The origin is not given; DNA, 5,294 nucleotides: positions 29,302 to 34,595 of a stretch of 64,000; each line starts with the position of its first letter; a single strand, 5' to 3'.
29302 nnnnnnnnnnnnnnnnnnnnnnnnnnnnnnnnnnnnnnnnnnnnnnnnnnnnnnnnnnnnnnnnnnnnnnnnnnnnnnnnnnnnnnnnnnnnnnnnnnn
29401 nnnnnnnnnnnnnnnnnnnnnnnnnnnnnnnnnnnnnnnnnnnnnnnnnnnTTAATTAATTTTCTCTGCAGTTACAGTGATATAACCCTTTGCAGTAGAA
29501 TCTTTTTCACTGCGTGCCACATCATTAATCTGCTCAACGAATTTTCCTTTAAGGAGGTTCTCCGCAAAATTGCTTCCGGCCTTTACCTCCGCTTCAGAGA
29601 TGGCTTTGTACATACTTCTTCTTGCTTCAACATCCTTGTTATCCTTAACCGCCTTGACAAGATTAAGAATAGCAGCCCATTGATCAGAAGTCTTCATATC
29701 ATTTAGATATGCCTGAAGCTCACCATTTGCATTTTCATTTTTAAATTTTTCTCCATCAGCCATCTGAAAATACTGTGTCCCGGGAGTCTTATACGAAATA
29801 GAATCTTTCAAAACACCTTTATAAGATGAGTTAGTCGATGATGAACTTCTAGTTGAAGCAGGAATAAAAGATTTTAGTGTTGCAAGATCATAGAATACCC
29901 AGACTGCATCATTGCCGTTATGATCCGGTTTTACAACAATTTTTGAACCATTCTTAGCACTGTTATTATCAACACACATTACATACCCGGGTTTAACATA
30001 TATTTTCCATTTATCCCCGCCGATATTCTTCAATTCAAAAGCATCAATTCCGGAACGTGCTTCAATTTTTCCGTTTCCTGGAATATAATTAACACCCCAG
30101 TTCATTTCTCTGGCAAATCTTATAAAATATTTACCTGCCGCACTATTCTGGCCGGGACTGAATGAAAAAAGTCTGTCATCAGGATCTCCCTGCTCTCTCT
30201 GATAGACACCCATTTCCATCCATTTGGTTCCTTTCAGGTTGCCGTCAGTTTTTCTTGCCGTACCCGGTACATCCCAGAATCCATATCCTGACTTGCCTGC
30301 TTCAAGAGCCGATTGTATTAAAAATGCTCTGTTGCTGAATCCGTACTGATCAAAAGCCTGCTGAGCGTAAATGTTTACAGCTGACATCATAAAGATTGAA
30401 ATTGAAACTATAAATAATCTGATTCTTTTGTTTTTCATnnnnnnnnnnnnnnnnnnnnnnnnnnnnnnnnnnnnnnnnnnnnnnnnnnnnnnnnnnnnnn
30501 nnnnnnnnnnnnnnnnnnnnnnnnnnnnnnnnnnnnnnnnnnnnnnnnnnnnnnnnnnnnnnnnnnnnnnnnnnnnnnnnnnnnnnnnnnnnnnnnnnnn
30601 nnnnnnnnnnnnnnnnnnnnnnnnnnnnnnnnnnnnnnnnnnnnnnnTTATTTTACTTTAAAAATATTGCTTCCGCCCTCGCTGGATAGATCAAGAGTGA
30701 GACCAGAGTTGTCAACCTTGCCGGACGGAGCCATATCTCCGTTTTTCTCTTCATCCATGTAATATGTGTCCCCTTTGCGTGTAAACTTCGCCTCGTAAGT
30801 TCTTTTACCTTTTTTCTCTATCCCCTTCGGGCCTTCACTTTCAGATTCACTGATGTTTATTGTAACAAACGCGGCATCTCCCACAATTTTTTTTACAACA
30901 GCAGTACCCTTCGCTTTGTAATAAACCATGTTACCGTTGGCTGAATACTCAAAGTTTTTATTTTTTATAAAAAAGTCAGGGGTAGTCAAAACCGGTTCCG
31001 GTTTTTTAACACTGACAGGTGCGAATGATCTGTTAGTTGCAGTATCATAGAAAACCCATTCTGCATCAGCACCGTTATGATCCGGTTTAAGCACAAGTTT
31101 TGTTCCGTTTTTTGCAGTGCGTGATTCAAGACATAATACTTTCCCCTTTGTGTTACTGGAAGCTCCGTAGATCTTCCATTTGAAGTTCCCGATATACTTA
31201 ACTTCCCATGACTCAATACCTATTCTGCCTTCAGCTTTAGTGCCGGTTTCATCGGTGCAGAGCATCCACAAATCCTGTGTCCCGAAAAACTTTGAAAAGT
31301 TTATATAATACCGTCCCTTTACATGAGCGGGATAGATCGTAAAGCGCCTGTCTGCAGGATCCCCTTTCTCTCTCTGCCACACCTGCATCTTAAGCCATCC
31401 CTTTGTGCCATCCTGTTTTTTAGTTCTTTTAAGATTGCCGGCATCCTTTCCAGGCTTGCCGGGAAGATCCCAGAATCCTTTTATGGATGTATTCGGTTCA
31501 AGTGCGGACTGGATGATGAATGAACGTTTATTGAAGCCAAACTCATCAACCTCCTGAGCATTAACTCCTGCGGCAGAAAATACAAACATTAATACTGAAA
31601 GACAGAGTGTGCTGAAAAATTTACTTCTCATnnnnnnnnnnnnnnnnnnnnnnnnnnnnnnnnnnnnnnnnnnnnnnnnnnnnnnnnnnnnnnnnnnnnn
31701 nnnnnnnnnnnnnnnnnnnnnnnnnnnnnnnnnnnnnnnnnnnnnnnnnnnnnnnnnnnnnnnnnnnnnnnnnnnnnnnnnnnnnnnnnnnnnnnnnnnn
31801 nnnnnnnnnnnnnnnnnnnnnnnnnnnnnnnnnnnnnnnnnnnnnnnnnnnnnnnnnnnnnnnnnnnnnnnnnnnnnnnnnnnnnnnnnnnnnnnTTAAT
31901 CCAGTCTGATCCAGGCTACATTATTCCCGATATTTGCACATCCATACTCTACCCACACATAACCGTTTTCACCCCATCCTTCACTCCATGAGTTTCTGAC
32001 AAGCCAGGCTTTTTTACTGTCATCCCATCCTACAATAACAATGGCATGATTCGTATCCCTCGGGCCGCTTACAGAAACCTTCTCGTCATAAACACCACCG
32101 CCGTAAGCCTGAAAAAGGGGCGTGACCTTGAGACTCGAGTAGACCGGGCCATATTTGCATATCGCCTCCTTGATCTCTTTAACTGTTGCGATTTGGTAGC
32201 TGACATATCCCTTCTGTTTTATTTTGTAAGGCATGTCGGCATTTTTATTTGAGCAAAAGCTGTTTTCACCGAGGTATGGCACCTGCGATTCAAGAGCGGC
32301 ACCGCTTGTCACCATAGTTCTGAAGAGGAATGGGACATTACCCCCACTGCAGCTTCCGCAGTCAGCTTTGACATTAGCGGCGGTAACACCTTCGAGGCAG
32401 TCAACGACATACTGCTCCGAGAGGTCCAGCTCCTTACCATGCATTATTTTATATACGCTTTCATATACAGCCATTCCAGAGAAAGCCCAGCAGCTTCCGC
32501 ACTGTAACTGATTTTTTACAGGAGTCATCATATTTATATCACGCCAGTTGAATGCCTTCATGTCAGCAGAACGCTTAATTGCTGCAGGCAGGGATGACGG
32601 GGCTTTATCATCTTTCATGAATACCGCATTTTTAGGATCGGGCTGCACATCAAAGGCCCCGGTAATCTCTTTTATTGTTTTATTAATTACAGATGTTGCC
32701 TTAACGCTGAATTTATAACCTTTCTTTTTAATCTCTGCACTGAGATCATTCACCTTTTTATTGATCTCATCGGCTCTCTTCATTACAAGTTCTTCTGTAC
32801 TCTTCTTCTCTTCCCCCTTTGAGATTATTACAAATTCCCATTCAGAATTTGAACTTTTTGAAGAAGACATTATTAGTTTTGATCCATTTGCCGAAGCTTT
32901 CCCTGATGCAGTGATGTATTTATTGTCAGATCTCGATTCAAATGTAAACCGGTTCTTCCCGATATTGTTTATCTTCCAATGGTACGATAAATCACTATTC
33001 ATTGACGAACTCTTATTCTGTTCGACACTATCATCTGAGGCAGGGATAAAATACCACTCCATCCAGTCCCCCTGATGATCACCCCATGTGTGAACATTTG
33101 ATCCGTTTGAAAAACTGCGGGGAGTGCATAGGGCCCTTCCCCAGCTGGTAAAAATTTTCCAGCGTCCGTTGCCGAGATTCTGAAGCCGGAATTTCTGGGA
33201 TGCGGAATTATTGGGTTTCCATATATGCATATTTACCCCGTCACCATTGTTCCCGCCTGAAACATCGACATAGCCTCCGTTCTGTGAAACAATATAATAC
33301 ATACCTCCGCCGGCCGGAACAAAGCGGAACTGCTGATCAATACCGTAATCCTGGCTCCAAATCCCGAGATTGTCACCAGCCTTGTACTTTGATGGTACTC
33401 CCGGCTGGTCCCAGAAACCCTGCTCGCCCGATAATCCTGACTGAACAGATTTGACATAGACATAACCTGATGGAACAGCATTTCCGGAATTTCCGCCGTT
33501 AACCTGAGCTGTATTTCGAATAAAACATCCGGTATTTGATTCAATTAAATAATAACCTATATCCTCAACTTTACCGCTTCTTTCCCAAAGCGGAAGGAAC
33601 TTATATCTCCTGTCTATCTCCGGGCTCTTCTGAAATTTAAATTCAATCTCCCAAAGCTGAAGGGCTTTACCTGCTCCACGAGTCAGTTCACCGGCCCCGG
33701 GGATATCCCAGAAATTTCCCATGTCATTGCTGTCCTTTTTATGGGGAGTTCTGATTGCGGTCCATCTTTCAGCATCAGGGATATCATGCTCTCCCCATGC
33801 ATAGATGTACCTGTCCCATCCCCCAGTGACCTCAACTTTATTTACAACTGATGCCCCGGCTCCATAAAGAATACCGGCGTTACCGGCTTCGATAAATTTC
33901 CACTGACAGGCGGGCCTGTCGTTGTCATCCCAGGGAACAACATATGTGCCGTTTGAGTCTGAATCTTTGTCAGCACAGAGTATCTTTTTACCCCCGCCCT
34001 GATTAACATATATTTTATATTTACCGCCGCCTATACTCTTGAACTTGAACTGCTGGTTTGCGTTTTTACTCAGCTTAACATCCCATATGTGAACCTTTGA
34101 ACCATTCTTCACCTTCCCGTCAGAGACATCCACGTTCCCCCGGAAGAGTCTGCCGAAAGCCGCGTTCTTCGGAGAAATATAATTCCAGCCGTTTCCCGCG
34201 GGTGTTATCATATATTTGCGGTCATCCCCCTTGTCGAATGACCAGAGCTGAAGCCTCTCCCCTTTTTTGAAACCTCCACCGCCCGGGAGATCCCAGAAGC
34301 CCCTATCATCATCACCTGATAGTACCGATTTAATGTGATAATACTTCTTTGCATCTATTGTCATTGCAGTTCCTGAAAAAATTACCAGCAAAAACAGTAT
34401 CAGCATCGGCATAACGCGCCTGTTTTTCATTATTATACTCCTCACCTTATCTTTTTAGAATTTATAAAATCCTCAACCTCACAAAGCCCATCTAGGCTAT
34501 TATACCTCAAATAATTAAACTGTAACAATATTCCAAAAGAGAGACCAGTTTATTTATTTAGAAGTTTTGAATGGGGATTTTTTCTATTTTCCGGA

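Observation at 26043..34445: Array of five secreted GxWDxPG beta-trefoil proteins carrying interchangeable effector domains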

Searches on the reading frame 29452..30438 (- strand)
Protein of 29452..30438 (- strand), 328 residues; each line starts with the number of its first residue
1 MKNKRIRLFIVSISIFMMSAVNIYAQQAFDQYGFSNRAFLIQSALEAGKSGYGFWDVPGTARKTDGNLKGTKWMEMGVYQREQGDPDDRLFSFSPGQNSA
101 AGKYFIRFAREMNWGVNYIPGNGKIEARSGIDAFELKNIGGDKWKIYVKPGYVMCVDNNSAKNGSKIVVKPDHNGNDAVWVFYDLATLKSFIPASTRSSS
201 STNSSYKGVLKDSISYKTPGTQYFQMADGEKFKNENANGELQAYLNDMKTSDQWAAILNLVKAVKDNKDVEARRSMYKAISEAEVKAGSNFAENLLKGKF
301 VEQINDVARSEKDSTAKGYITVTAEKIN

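Call 3: search_protein_families(library=pfam, proteins=[window:29452-30438:-], max_evalue=0.1)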
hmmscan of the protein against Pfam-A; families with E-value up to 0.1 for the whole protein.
window:29452-30438:- (328 aa): 0 families

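Call 4: search_protein_families(library=ncbifam, proteins=[window:29452-30438:-], max_evalue=0.1)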
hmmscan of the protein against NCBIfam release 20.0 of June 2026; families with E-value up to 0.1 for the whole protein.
window:29452-30438:- (328 aa): 1 family
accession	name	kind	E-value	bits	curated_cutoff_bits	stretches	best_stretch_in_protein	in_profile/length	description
TIGR03191.1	benz_CoA_bzdO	equivalog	0.03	13.5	448.6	1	206-309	149-250/430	benzoyl-CoA reductase, bzd-type, subunit O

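Call 30: find_homologous_proteins(query=window:29452-30438:-, max_evalue=0.001)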
Query window:29452-30438:- (328 aa): 34 proteins with E <= 0.001 among 993 candidates.
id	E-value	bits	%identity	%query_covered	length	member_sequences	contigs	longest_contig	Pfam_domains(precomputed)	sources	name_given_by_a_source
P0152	1.5e-215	733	100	100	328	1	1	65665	-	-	-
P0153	1.9e-177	607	82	100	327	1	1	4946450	-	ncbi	-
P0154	5.7e-173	593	79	100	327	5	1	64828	-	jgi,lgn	jgi:hypothetical protein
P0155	7.2e-166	569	77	100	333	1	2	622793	-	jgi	jgi:hypothetical protein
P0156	1.4e-162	559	74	100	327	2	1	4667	-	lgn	-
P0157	1.9e-152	525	72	99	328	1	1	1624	-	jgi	jgi:hypothetical protein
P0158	2.2e-152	525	73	100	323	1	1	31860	-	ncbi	-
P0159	8.0e-146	504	71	99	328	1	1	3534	-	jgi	jgi:hypothetical protein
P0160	2.9e-144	498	68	100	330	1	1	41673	-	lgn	-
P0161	3.2e-136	472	65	100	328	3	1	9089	-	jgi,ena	-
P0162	1.5e-132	460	63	99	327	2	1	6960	-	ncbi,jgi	jgi:hypothetical protein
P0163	4.7e-132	458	62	100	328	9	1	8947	-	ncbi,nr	ncbi:MAG TPA: hypothetical protein PLT13_14810 [Spirochaetota bacterium]|nr:hypothetical protein [Sp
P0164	1.9e-125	437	60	100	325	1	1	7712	-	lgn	-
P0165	5.2e-124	432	60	100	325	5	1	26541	-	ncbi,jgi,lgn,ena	jgi:hypothetical protein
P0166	5.3e-122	425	61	93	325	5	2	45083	-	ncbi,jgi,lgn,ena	-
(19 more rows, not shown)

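Call 41: predict_structure(alignment_id=A5)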
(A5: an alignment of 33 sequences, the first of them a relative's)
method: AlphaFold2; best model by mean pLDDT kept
length: 328 residues; sequences in the alignment: 33
mean_pLDDT: 80.6   pTM: 0.58
mean pLDDT of the five models: 80.6, 78.8, 77.5, 77.0, 73.7
residues with pLDDT >= 90: 134; 70-90: 128; 50-70: 26; < 50: 40
segments of 3 or more residues with pLDDT < 50: 1-4, 7-9, 11-26, 64-66, 83-85, 195-205
pLDDT, mean of each block of 10 residues (from residue 1): 48 43 53 87 89 84 55 82 60 88 88 85 86 90 93 93 91 94 84 50 51 75 85 93 92 88 92 97 88 77 92 96 91
secondary structure, 60 per line:
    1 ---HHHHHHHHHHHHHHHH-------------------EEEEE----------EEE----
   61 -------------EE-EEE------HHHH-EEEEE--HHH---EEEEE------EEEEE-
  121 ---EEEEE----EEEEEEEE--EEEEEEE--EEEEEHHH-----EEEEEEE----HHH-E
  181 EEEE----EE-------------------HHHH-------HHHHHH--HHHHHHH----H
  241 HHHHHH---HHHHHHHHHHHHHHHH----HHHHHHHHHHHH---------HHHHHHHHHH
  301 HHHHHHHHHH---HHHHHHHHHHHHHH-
elements in order: H4-19 E39-43 E54-56 E77-79 H86-89 E91-95 E104-108 E115-119 E124-128 E133-140 E143-149 E152-156 E165-171 E180-184 H210-213 H221-226 H229-235 H240-246 H250-265 H270-281 H291-310 H314-327

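Call 44: fold_search(model_id=the predicted structure, library=pdb)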
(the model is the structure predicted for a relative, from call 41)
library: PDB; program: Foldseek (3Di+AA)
matches with E <= 10: 437; with E <= 0.001: 53
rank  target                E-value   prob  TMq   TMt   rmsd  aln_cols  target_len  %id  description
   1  4ouj_A                9.9e-06  1.00  0.35  0.40   3.3       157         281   13  Crystal structure of HA33B-Lac (released 2014-06-04)
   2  4ion_A                1.6e-05  1.00  0.32  0.69   3.9       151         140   13  Macrolepiota procera ricin B-like lectin (MPL) (released 2013-11-20)
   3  3ah4_B                1.8e-05  1.00  0.35  0.40   3.0       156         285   15  HA1 subcomponent of botulinum type C progenitor toxin complexed with galactose (released 2010-04-28)
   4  3aj6_A                2.2e-05  1.00  0.36  0.41   2.9       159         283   14  HA1 (HA33) mutant F179I of botulinum type C progenitor toxin complexed with N-acetylgalactosamine, bound at site II (released 2011-06-01)
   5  1qxm_A                2.3e-05  1.00  0.35  0.41   3.0       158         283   14  Crystal structure of a hemagglutinin component (HA1) from type C Clostridium botulinum (released 2004-01-20)
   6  1ybi_A                2.7e-05  1.00  0.36  0.41   3.1       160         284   13  Crystal structure of HA33A, a neurotoxin-associated protein from Clostridium botulinum type A (released 2005-02-22)
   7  3pg0                  3.5e-05  1.00  0.34  0.75   3.2       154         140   14  Crystal structure of designed 3-fold symmetric protein, ThreeFoil (released 2011-12-21)
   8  2vse_B                3.9e-05  1.00  0.35  0.15   3.1       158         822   12  Structure and mode of action of a mosquitocidal holotoxin (released 2008-07-08)
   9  2e4m_A                4.1e-05  1.00  0.35  0.41   2.6       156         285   14  Crystal structure of hemagglutinin subcomponent complex (HA-33/HA-17) from Clostridium botulinum serotype D strain 494 (released 2007-06-19)
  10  4lo0_A                4.1e-05  1.00  0.36  0.41   2.9       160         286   13  Apo HA17-HA33 (released 2013-10-30)
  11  2lie_MODEL_1_A        5.1e-05  1.00  0.32  0.63   4.2       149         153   14  NMR structure of the lectin CCL2 (released 2012-06-06)
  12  4i4s_A                5.1e-05  1.00  0.33  0.67   4.5       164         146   13  BEL beta-trefoil complex with lactose (released 2013-04-24)
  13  4lo0_C                7.7e-05  1.00  0.33  0.71   3.5       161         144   10  Apo HA17-HA33 (released 2013-10-30)
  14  4lo7_C                8.1e-05  1.00  0.33  0.72   3.3       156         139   10  HA70(D3)-HA17-HA33 (released 2013-10-30)
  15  3nbc_A                8.6e-05  1.00  0.33  0.68   4.0       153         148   11  Clitocybe nebularis ricin B-like lectin (CNL) in complex with lactose, crystallized at pH 4.4 (released 2011-09-21)
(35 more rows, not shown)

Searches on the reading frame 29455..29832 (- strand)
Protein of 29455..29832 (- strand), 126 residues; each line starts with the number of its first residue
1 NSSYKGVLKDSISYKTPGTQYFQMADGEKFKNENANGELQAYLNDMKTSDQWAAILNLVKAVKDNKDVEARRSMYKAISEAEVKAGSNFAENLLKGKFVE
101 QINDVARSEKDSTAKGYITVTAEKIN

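Call 72: search_solved_structures(query=A9, max_evalue=10)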
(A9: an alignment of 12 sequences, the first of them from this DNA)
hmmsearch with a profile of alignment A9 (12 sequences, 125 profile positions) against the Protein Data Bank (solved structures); distinct sequences matched with E-value up to 10: 7.
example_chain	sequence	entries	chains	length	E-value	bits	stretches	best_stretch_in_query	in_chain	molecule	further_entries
6r3e_A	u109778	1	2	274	0.0011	22.2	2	64-89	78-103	DNA (cytosine-5)-methyltransferase 3B,DNA (cytosine-5)-methyltransferase 3B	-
7uxe_A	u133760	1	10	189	0.2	14.9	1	36-114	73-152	Small terminase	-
7dfe_A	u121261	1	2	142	0.81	12.9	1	56-118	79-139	B6 protein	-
9l08_A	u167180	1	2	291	1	12.6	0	73-108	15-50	Covalently Connected Cytochrome c555 trimer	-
5ciu_A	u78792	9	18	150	1.6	11.9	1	64-89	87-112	DNA (cytosine-5)-methyltransferase 3B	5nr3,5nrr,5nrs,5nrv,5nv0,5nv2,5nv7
3flg_A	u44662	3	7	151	1.7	11.9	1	64-89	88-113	DNA (cytosine-5)-methyltransferase 3B | DNA cytosine-5 methyltransferase 3 beta isoform 6 variant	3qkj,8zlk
8hku_L22P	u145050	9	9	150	2.3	11.5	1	58-97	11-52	50S ribosomal protein L22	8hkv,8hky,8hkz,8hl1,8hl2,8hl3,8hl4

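Call 73: search_protein_families(library=pfam, proteins=[window:29455-29832:-], max_evalue=10)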
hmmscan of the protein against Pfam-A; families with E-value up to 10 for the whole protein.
seq(126 aa): 2 families
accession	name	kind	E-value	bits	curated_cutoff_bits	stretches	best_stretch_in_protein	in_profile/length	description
PF22144.1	Fungal_virus_P2_C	-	0.022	14.1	26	1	32-115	203-288/456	Fungal virus Capsid protein, C-terminal domain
PF20306.3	Sp-DndD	-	0.075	13.6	27.2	1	54-81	22-49/51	Small protein found in certain Dnd DNA modification systems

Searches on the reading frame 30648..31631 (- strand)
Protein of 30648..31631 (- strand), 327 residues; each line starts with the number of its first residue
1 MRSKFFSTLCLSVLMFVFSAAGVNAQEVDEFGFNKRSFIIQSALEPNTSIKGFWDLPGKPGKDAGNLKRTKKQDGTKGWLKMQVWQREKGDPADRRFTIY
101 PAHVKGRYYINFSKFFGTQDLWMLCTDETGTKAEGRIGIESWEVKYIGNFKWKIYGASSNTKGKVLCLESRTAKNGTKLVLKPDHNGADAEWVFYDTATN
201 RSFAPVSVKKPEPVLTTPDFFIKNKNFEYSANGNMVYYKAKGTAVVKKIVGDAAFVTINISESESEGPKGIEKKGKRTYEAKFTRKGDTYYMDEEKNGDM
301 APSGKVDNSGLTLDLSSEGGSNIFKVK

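Call 3: search_protein_families(library=pfam, proteins=[window:30648-31631:-], max_evalue=0.1)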
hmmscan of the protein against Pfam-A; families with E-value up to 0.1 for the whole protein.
window:30648-31631:- (327 aa): 1 family
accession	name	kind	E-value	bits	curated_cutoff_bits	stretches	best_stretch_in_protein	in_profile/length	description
PF00652.28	Ricin_B_lectin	-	0.059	14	29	0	125-195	13-85/126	Ricin-type beta-trefoil lectin domain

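Call 4: search_protein_families(library=ncbifam, proteins=[window:30648-31631:-], max_evalue=0.1)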
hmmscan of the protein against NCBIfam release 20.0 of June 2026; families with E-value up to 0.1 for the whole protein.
window:30648-31631:- (327 aa): 0 families

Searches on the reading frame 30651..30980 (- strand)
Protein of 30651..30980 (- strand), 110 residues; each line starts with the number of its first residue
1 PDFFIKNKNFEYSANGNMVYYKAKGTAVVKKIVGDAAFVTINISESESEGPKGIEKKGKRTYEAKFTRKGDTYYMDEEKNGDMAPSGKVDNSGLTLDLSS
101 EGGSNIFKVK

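Call 73: search_protein_families(library=pfam, proteins=[window:30651-30980:-], max_evalue=10)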
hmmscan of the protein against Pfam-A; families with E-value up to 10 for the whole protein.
seq(110 aa): 2 families
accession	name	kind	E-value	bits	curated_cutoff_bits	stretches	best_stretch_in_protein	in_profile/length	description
PF11396.14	PepSY_like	-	0.051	14.3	28.3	1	4-77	7-78/83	Putative beta-lactamase-inhibitor-like, PepSY-like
PF22692.1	LlgE_F_G_D1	-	0.086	13.5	27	1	4-45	19-58/64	Flagellar hook protein FlgE/F/G D1 domain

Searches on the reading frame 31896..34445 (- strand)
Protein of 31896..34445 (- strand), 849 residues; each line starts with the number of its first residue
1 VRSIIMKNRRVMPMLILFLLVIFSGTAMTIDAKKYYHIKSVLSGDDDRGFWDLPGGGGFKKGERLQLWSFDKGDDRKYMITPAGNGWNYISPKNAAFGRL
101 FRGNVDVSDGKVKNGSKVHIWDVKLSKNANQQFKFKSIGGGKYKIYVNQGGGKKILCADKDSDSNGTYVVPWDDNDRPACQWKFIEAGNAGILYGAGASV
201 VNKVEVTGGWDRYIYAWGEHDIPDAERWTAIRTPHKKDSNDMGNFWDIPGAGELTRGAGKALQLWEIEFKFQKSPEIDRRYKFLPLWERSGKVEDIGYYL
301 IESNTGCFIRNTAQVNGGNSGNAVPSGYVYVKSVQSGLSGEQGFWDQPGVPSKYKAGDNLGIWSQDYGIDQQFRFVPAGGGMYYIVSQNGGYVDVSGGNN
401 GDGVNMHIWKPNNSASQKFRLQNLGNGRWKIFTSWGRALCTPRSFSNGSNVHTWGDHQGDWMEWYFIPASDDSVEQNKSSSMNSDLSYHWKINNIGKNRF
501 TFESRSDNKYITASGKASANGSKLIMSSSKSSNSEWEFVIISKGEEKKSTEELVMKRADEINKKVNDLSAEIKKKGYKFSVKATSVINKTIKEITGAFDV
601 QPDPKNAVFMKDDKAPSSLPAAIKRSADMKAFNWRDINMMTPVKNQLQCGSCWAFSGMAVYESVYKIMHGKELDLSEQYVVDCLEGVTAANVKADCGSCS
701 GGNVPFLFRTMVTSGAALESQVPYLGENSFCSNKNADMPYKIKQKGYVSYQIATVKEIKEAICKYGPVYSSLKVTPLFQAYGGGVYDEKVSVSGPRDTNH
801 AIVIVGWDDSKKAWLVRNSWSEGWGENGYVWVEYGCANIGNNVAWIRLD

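Call 3: search_protein_families(library=pfam, proteins=[window:31896-34445:-], max_evalue=0.1)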
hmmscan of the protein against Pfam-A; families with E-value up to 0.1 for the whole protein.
window:31896-34445:- (849 aa): 6 families
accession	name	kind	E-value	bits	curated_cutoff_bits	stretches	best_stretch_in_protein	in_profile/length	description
PF00112.29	Peptidase_C1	-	9.2e-47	160.4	20.7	1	630-836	3-206/220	Papain family cysteine protease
PF14200.12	RicinB_lectin_2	-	4.8e-27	94.9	25.6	6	370-454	2-89/89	Ricin-type beta-trefoil lectin domain-like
PF00652.28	Ricin_B_lectin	-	1.5e-06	28.8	29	0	106-189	15-89/126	Ricin-type beta-trefoil lectin domain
PF03051.21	Peptidase_C1_2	-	1.6e-05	24.4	22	1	607-680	21-96/438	Peptidase C1-like family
PF23896.1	DUF7244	-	0.023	15.2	27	0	129-150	18-39/57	Domain of unknown function (DUF7244)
PF18977.5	DUF5713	-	0.059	14.2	27.3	1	549-607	42-101/107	Family of unknown function (DUF5713)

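Call 4: search_protein_families(library=ncbifam, proteins=[window:31896-34445:-], max_evalue=0.1)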
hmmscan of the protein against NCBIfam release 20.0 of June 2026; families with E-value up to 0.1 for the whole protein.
window:31896-34445:- (849 aa): 0 families
